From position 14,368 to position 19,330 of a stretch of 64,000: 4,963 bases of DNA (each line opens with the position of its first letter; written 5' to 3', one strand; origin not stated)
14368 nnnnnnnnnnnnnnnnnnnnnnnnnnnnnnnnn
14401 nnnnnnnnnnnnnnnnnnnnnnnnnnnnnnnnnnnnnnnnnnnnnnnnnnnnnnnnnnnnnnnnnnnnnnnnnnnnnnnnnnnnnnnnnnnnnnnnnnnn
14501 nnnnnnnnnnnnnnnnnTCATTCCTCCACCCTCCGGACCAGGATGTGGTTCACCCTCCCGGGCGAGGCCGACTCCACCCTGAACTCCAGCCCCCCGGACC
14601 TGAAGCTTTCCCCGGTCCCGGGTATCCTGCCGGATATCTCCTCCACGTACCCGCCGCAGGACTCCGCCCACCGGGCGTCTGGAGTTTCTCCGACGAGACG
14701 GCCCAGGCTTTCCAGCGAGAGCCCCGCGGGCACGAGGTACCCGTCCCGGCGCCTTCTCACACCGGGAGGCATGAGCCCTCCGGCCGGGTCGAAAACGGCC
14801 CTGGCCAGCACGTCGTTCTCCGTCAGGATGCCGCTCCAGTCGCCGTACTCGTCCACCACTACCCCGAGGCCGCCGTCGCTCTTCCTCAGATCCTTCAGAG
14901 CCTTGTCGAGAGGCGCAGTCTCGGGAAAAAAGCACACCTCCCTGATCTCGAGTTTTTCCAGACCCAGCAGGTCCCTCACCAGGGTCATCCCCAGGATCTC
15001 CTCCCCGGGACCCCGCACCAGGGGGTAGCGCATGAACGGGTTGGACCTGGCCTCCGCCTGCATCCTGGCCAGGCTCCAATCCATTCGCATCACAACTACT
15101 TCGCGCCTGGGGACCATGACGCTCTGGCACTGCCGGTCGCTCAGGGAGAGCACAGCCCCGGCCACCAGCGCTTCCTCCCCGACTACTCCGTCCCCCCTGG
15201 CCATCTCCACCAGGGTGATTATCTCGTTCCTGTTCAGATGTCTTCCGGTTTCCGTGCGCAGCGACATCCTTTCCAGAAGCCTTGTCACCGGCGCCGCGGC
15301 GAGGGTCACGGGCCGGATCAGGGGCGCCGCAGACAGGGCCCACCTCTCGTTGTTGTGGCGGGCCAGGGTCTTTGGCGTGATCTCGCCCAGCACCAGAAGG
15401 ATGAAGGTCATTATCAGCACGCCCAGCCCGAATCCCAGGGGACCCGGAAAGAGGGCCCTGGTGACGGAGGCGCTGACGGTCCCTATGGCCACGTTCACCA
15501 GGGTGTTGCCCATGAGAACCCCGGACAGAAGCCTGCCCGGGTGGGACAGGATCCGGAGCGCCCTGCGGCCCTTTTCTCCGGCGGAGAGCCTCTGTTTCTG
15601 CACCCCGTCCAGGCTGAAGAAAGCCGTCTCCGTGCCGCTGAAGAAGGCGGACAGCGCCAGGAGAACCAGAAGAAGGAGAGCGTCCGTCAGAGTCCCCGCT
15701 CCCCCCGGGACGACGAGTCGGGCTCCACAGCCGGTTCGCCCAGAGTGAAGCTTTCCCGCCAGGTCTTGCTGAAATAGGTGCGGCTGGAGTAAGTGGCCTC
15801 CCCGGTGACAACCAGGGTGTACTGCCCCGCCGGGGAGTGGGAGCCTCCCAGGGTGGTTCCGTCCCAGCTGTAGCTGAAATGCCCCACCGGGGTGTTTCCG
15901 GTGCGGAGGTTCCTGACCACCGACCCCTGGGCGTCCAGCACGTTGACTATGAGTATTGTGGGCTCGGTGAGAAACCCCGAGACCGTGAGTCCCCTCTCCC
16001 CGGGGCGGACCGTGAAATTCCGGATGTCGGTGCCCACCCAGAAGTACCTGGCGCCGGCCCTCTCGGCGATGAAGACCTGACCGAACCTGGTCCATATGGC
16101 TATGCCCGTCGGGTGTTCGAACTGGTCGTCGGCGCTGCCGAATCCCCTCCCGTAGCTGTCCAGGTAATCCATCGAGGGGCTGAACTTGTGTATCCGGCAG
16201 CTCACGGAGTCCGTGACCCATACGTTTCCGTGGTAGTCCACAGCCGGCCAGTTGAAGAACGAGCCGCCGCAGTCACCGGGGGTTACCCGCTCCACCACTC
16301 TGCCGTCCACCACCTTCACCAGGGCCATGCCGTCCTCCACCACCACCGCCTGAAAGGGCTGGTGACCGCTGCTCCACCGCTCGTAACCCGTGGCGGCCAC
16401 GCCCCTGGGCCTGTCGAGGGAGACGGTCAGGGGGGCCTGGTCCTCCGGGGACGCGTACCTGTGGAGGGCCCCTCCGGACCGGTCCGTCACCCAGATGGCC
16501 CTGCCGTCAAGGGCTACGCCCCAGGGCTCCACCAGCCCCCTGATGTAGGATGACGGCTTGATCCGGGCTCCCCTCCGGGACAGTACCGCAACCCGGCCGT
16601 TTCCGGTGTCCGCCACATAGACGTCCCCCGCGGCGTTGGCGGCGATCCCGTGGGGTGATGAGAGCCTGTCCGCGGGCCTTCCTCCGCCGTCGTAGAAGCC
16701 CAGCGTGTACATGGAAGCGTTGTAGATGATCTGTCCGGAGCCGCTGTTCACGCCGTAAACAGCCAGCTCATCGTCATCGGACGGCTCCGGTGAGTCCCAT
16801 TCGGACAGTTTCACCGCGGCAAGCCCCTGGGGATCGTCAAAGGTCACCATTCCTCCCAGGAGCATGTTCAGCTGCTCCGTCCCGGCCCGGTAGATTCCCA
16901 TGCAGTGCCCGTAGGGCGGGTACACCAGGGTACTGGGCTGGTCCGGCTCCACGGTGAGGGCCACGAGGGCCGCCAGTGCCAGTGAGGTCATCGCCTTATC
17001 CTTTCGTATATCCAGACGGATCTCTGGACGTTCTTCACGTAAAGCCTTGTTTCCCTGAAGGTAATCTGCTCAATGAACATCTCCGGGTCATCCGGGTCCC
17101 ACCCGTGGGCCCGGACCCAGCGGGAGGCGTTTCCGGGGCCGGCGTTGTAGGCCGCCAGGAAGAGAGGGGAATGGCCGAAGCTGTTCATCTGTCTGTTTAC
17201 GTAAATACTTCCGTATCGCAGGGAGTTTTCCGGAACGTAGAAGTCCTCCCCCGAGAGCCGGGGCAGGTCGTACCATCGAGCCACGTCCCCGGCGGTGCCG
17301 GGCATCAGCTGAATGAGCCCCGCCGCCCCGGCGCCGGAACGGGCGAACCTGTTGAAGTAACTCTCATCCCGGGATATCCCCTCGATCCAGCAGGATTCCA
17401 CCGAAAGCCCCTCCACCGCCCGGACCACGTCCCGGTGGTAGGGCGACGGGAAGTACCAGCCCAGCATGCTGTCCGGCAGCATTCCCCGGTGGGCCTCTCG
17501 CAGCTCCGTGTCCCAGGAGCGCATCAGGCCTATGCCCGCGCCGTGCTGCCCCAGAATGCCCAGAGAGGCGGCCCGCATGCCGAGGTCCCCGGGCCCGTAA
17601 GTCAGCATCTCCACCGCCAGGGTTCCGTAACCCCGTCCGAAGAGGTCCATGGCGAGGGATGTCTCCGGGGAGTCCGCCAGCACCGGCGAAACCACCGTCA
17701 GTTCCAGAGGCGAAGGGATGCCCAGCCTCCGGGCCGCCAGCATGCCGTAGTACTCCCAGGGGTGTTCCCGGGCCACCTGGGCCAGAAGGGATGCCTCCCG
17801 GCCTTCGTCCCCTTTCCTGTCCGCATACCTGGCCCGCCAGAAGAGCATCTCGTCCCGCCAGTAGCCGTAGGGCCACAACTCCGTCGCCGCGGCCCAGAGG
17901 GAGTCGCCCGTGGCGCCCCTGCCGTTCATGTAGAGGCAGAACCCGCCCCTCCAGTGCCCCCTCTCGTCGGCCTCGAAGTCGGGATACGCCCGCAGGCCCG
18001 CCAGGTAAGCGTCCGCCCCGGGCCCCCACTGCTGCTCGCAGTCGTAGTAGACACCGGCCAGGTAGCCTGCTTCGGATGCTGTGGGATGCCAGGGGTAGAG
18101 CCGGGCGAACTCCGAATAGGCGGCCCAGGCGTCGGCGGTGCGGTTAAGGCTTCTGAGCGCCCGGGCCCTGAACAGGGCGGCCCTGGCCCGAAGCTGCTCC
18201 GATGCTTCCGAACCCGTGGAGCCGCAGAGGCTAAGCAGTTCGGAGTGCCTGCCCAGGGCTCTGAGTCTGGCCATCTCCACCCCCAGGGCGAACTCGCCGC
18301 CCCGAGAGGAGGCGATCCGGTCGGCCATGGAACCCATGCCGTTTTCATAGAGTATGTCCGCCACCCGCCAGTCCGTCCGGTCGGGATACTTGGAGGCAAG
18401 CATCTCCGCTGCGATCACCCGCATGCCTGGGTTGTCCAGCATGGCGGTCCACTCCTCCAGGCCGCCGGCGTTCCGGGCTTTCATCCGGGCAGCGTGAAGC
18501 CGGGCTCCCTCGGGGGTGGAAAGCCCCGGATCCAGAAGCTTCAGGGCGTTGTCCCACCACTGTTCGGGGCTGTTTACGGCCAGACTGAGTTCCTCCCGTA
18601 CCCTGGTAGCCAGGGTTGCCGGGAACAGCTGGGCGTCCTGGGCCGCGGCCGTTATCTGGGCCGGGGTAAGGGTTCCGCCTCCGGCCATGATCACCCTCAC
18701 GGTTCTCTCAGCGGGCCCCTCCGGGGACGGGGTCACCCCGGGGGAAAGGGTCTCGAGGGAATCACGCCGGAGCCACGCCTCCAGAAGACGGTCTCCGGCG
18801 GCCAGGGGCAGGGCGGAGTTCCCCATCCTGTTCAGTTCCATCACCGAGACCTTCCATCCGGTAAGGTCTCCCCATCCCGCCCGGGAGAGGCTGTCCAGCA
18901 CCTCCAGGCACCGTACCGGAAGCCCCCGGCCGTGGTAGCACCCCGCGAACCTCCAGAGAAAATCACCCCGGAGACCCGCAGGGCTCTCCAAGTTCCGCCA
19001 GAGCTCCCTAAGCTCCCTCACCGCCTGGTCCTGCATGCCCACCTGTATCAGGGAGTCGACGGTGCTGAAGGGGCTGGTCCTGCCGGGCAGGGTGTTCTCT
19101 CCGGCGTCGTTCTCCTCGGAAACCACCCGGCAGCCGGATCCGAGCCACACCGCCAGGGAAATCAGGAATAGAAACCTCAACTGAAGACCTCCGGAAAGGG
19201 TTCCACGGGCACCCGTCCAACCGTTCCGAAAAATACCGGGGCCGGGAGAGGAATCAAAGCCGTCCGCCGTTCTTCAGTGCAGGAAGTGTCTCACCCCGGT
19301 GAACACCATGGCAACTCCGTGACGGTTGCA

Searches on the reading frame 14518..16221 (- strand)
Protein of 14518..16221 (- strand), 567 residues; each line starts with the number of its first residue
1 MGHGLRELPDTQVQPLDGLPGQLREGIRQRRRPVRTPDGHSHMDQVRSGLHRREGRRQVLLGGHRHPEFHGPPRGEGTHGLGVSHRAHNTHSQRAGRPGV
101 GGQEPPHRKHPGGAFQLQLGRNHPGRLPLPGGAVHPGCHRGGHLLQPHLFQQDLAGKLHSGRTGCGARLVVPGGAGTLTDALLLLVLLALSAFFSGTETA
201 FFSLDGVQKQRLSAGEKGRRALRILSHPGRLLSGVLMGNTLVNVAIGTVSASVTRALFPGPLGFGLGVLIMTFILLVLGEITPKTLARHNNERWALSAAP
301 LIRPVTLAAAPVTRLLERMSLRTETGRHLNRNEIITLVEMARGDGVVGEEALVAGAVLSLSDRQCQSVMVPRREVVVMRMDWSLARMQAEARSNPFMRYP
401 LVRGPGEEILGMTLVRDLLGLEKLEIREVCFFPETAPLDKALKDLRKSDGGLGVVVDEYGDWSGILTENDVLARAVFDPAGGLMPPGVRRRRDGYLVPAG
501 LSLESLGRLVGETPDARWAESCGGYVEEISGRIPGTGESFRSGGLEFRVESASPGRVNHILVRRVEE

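Call 53: search_protein_families(library=pfam, proteins=[window:14518-16221:-], max_evalue=0.00001)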
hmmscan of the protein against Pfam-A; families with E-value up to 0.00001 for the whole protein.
window:14518-16221:- (567 aa): 2 families
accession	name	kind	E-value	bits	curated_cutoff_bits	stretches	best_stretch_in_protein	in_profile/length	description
PF01595.25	CNNM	-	5.6e-38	130.9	28.4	1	183-350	2-180/181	Cyclin M transmembrane N-terminal domain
PF03471.22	CorC_HlyC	-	6e-08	33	27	1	492-565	5-80/81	Transporter associated domain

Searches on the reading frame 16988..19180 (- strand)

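Call 53: search_protein_families(library=pfam, proteins=[window:16988-19180:-], max_evalue=0.00001)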
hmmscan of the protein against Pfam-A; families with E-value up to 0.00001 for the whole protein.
window:16988-19180:- (730 aa): 1 family
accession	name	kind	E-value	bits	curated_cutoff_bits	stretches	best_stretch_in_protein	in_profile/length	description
PF01464.25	SLT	-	3.4e-19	69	21.3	1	596-696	14-112/117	Transglycosylase SLT domain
